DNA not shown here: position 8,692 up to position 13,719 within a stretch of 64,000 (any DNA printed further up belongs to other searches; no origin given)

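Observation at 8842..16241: Two translationally coupled giant 'YYY' membrane proteins; the first is a GT-C-like + YYY fusion I do not recognise as a described architecture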

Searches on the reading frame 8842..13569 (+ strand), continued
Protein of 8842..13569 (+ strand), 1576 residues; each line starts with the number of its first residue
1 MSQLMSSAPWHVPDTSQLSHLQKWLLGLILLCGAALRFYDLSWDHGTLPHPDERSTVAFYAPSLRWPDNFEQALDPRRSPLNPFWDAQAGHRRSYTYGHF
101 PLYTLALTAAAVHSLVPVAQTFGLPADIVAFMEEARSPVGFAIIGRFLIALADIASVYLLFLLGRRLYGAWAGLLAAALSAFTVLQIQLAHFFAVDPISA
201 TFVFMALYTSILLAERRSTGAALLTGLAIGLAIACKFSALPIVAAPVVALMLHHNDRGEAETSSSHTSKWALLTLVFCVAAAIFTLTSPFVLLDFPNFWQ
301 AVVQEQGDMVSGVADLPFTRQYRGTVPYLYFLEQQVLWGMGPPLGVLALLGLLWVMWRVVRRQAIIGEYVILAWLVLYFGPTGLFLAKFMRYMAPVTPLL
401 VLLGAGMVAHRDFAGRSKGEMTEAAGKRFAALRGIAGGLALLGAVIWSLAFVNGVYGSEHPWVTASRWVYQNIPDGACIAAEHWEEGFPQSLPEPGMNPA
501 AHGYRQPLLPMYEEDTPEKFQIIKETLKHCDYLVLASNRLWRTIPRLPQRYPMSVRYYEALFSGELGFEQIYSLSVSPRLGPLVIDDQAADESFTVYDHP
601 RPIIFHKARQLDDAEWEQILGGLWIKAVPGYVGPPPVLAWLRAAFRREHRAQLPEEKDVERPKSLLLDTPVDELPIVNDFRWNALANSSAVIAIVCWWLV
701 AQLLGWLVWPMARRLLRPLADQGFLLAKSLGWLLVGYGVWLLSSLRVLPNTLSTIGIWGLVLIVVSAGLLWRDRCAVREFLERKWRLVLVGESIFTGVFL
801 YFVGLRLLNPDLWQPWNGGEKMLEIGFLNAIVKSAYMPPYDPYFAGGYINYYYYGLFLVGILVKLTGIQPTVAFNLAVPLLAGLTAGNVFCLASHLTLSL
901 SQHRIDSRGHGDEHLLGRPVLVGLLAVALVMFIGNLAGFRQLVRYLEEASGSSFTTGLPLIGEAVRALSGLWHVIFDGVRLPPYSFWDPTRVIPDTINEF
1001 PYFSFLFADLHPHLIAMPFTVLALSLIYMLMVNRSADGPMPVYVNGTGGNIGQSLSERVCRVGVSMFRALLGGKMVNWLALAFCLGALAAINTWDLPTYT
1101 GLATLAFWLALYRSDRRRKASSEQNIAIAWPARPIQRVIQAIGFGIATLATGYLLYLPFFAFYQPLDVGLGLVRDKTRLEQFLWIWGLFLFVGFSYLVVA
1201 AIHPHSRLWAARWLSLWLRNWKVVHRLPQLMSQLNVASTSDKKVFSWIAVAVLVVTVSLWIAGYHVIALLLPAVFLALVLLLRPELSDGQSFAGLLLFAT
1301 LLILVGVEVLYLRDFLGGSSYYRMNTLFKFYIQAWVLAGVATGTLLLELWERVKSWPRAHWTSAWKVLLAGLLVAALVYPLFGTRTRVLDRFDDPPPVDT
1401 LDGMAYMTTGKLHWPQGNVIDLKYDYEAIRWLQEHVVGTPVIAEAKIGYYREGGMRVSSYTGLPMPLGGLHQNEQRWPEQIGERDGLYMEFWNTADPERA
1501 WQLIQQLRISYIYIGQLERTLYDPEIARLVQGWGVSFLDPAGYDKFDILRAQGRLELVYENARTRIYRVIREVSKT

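Call 25: find_encoding_contigs(protein=P0027, flank=10000, max_places=2)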
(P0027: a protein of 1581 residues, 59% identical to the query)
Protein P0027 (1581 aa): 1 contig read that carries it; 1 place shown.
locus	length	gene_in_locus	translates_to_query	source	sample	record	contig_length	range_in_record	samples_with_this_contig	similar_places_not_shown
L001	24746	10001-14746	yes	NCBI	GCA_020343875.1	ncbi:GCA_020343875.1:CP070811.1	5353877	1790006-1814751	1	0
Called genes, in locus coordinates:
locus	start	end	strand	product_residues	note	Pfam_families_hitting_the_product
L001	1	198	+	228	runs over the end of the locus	PF01895:PhoU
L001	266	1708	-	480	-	PF02310:B12-binding, PF04055:Radical_SAM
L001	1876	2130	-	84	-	-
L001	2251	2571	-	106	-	PF02604:PhdYeFM_antitox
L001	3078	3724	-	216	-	-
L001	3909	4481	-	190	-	PF13646:HEAT_2 (weak), PF02985:HEAT (faint), PF13646:HEAT_2, PF03130:HEAT_PBS (weak)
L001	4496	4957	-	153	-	PF01986:DUF123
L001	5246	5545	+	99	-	PF13183:Fer4_8 (faint), PF14697:Fer4_21 (faint), PF13187:Fer4_9 (weak), PF12838:Fer4_7, PF00037:Fer4, PF12797:Fer4_2 (weak), PF12837:Fer4_6 (weak), PF13237:Fer4_10 (weak), +2 more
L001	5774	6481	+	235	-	PF02585:PIG-L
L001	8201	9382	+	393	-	PF13439:Glyco_transf_4, PF13579:Glyco_trans_4_4, PF00534:Glycos_transf_1, PF13692:Glyco_trans_1_4, PF13524:Glyco_trans_1_2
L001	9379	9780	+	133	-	PF04892:VanZ-LLP1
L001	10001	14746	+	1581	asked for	PF13231:PMT_2, PF10060:DUF2298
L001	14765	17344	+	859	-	PF10060:DUF2298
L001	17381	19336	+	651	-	-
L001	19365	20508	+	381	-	PF02366:PMT, PF13231:PMT_2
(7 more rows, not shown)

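Call 26: find_encoding_contigs(protein=P0063, flank=10000, max_places=2)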
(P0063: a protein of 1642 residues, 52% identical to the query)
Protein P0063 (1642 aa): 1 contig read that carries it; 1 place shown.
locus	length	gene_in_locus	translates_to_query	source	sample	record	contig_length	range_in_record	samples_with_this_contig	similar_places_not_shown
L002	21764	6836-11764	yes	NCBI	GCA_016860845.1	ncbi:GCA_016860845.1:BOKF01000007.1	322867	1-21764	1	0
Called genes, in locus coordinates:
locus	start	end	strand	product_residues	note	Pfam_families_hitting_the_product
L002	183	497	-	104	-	-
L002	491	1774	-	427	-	-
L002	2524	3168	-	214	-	PF14014:DUF4230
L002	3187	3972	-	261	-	-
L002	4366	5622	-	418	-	PF14319:Zn_Tnp_IS91, PF04986:Y2_Tnp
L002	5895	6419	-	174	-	-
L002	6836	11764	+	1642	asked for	PF13231:PMT_2, PF10060:DUF2298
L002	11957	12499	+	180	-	PF00857:Isochorismatase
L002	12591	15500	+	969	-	PF10060:DUF2298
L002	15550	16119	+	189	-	PF04542:Sigma70_r2, PF08281:Sigma70_r4_2, PF04545:Sigma70_r4 (weak)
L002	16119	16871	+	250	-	-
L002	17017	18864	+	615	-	PF13231:PMT_2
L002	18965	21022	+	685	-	PF01555:N6_N4_Mtase (weak)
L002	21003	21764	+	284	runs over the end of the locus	-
